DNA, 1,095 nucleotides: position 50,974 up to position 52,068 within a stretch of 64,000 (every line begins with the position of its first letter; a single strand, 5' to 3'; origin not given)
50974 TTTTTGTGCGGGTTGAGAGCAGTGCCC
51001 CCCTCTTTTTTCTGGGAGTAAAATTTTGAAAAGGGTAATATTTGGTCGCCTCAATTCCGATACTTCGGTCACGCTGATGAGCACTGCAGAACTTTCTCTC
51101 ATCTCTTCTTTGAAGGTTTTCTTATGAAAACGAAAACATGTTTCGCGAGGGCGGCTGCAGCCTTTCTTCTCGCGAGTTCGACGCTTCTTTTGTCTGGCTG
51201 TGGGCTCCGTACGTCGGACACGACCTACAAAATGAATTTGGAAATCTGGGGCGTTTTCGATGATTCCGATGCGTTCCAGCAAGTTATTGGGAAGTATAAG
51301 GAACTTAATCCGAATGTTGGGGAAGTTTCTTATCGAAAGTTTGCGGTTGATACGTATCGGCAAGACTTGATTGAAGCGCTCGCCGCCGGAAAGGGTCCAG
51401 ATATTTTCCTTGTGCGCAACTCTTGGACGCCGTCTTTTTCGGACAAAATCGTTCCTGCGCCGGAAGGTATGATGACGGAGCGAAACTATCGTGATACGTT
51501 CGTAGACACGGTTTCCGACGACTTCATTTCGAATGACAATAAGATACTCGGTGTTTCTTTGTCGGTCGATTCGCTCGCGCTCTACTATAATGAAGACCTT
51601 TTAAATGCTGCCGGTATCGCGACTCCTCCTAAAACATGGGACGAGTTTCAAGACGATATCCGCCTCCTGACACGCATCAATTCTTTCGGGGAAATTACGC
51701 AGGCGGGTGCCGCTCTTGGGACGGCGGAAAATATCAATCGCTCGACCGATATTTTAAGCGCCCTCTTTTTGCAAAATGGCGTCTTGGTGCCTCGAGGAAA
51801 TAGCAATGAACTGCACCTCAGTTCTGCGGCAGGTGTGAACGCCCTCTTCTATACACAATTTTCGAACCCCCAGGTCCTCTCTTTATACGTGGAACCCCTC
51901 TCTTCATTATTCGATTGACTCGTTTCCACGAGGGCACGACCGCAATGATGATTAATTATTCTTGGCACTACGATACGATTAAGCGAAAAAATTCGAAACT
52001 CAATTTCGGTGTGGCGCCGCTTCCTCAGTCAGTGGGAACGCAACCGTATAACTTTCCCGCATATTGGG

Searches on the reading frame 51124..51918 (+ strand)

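Call 17: search_protein_families(library=pfam, proteins=[window:51124-51918:+], max_evalue=0.001)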
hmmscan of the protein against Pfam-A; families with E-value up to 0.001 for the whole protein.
window:51124-51918:+ (264 aa): 2 families
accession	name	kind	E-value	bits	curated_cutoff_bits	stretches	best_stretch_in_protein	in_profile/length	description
PF01547.30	SBP_bac_1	-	8.1e-16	59.3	26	1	48-219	7-173/307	Bacterial extracellular solute-binding protein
PF13416.11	SBP_bac_8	-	2.7e-10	40.9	27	1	55-177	3-117/279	Bacterial extracellular solute-binding protein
